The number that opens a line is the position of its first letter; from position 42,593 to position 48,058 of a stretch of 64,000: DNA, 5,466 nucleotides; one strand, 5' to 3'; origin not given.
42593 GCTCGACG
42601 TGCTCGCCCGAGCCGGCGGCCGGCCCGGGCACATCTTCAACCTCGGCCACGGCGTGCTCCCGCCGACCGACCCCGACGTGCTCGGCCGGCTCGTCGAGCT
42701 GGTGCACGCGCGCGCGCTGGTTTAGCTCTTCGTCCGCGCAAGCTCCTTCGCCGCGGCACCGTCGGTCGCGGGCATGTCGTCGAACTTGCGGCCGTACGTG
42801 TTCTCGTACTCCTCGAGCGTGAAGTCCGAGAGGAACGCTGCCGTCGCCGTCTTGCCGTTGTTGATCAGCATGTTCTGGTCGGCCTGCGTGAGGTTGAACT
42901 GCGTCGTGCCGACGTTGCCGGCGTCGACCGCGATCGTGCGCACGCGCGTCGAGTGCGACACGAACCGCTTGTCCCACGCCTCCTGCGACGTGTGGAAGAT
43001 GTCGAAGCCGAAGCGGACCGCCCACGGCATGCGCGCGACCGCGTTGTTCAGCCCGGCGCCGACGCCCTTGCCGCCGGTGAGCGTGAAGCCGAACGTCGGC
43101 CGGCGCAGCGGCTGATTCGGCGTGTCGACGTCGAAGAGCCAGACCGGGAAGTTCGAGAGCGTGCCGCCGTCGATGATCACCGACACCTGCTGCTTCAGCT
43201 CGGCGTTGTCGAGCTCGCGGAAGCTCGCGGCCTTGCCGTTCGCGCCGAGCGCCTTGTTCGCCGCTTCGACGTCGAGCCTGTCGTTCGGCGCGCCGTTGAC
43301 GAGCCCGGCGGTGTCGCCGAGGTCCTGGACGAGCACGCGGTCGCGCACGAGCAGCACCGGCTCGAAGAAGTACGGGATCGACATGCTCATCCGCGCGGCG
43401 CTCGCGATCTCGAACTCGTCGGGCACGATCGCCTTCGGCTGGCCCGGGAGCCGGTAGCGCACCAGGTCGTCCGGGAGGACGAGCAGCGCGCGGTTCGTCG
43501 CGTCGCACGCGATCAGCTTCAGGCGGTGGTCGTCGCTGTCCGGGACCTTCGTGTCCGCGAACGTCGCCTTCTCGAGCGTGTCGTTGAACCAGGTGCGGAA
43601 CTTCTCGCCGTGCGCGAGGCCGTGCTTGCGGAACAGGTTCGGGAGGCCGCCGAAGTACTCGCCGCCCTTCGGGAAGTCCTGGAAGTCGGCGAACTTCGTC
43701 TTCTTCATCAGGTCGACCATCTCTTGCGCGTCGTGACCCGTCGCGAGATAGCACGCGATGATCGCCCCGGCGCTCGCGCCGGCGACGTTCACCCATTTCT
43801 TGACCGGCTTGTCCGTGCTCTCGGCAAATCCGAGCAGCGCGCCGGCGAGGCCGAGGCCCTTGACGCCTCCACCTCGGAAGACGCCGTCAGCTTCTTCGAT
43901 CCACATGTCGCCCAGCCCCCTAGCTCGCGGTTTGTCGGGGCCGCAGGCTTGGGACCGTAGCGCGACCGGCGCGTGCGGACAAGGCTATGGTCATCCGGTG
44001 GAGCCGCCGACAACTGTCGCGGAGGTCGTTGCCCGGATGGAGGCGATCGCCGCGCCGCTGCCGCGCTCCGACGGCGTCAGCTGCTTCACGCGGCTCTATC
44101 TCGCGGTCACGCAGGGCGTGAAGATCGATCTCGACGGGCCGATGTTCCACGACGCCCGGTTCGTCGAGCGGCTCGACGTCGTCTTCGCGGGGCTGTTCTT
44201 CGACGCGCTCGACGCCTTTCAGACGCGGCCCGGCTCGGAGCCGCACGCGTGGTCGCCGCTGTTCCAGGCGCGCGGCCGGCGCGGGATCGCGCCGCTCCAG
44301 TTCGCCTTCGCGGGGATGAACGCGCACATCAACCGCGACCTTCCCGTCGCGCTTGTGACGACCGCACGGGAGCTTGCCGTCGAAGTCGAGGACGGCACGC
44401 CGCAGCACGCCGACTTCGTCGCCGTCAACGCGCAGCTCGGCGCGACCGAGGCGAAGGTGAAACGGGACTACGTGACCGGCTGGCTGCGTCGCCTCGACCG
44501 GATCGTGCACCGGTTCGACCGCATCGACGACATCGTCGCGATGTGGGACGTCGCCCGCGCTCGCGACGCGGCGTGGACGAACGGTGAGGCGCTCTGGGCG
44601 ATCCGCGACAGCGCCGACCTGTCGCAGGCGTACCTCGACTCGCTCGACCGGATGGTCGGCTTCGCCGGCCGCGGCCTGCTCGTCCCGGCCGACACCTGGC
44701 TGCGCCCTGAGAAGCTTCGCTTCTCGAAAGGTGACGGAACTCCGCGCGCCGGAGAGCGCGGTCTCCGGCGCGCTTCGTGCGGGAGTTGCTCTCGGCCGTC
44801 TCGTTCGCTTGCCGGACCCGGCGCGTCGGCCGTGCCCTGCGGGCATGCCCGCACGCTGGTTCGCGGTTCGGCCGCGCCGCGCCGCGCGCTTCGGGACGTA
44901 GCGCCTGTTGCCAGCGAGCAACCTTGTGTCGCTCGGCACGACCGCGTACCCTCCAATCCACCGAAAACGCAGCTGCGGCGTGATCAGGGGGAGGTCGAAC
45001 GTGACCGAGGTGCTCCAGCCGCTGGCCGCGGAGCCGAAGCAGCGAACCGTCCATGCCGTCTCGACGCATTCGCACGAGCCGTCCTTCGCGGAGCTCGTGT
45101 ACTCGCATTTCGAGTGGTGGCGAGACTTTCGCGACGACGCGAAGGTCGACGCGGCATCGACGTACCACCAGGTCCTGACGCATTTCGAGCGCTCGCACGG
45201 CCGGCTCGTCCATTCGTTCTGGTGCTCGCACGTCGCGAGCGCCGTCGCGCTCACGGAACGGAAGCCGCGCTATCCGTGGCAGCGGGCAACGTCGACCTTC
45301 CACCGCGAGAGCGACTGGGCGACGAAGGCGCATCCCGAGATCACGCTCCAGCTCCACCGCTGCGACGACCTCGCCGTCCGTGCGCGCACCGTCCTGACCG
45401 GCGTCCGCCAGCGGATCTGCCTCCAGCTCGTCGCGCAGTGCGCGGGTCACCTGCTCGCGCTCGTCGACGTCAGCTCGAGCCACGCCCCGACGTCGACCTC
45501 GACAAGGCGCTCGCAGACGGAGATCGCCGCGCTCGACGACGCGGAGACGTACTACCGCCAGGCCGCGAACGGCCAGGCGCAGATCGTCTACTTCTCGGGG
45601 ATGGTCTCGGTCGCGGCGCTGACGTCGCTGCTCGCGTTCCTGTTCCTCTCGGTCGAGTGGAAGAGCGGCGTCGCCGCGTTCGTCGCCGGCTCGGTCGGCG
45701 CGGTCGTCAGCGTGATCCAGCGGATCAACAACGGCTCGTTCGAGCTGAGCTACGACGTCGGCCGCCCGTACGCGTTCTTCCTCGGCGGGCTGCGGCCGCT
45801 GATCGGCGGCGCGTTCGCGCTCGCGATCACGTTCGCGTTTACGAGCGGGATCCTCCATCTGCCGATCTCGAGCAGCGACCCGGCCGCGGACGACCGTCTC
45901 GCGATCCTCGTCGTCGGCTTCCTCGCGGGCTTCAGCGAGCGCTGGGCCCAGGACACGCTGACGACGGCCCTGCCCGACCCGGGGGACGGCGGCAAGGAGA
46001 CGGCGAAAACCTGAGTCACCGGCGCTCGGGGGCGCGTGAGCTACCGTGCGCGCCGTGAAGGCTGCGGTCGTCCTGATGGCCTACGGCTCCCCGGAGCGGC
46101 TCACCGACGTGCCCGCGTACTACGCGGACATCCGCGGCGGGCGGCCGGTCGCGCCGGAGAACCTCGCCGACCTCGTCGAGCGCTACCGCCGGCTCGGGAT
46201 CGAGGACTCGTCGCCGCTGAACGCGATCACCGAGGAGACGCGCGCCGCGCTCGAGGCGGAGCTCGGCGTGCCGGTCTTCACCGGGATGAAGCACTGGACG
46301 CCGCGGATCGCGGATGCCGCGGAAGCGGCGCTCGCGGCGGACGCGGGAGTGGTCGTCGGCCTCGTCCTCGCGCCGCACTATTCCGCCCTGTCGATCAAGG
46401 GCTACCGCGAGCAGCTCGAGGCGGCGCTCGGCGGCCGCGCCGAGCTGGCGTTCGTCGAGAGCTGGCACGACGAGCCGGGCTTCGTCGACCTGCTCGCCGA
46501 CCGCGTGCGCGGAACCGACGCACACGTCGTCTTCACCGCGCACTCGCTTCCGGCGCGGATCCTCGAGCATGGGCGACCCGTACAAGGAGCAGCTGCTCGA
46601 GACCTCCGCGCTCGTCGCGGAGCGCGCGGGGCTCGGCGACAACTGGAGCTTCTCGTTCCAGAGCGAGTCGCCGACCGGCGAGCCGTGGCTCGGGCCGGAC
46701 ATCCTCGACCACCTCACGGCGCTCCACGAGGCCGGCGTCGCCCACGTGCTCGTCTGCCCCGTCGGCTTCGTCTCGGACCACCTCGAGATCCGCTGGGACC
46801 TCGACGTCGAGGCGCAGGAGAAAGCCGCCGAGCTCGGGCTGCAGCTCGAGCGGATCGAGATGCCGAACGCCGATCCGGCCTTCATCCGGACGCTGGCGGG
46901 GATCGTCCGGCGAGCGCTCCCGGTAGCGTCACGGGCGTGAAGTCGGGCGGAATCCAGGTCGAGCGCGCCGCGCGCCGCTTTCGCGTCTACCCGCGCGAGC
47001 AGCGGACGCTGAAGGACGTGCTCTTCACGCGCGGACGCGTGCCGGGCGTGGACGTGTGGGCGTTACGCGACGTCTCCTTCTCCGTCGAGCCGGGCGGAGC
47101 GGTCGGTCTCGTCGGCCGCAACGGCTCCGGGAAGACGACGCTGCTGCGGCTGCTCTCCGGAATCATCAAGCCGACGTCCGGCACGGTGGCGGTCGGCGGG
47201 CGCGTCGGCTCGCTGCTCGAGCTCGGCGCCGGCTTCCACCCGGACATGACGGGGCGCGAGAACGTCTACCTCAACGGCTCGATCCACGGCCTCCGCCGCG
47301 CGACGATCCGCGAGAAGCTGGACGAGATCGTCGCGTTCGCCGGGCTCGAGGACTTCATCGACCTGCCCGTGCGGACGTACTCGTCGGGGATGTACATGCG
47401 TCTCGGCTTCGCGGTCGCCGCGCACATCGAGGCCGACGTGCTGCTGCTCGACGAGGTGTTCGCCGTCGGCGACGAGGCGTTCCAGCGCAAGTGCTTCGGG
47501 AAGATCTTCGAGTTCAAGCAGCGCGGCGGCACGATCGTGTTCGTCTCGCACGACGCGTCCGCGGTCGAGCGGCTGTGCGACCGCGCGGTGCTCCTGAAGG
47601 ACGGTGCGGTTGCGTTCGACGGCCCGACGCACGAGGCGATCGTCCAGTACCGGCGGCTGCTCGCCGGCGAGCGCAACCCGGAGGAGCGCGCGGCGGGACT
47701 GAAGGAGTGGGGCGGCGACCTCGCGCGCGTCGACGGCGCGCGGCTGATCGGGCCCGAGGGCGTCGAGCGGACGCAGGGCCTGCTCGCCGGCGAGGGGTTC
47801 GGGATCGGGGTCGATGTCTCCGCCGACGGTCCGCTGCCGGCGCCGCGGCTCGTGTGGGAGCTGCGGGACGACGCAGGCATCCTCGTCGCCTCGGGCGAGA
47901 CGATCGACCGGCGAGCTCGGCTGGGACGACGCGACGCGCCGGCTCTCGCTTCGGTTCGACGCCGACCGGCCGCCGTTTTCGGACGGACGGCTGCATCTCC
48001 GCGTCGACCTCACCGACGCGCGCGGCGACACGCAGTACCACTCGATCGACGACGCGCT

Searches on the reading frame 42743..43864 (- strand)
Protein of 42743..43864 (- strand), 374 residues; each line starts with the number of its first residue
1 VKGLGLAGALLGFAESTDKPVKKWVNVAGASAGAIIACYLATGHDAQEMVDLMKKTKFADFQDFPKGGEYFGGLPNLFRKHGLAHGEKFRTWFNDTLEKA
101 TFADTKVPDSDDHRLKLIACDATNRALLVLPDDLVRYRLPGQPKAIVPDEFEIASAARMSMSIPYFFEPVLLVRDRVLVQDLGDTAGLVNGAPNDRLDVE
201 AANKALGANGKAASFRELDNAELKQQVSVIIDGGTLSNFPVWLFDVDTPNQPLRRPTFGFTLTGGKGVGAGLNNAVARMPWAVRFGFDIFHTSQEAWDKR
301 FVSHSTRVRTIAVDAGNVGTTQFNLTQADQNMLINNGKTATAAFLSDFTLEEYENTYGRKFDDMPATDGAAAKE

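Call 68: search_protein_families(library=pfam, max_evalue=0.0001, proteins=[window:42743-43864:-])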
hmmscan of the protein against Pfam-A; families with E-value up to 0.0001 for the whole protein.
window:42743-43864:- (374 aa): 1 family
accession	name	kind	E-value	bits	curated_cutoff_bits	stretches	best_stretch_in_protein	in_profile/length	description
PF01734.28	Patatin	-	4.7e-22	79.6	27.7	1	9-244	12-190/191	Patatin-like phospholipase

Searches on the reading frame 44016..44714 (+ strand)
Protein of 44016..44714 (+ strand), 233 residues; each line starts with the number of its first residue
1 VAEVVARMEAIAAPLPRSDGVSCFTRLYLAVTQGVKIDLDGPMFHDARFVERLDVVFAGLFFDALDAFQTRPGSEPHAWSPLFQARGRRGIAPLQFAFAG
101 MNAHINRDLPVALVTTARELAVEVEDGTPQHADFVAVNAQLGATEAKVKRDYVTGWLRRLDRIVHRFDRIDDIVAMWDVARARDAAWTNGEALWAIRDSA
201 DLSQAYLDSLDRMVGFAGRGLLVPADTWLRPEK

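Call 68: search_protein_families(library=pfam, max_evalue=0.0001, proteins=[window:44016-44714:+])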
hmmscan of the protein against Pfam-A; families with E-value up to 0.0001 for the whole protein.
window:44016-44714:+ (233 aa): 1 family
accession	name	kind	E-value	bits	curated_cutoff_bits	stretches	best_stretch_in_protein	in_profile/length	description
PF19458.4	DUF5995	-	1.2e-60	205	27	1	1-224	1-225/225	Family of unknown function (DUF5995)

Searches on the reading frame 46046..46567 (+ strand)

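Call 68: search_protein_families(library=pfam, max_evalue=0.0001, proteins=[window:46046-46567:+])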
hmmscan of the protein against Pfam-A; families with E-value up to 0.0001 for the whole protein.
window:46046-46567:+ (174 aa): 1 family
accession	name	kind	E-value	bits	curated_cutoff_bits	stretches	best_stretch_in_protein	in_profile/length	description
PF00762.24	Ferrochelatase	-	4.8e-31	108.4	27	1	5-173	1-198/317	Ferrochelatase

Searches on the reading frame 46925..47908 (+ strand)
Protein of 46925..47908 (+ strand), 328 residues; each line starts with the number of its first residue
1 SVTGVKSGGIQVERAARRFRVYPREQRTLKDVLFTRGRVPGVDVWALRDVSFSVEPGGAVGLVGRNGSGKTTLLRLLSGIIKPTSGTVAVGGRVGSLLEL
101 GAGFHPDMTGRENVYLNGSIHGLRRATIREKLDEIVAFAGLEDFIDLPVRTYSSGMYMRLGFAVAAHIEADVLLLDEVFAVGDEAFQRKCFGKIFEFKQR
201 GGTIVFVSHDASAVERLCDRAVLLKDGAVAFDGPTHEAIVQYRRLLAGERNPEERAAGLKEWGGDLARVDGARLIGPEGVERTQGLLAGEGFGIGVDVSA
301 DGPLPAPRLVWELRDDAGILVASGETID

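Call 68: search_protein_families(library=pfam, max_evalue=0.0001, proteins=[window:46925-47908:+])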
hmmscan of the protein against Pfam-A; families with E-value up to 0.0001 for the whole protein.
window:46925-47908:+ (328 aa): 2 families
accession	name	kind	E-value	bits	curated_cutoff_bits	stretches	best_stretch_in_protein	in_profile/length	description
PF00005.33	ABC_tran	-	5.3e-22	79.3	25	1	47-179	1-136/137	ABC transporter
PF13304.12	AAA_21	-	6.4e-06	26.9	27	0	61-80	3-22/304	AAA domain, putative AbiEii toxin, Type IV TA system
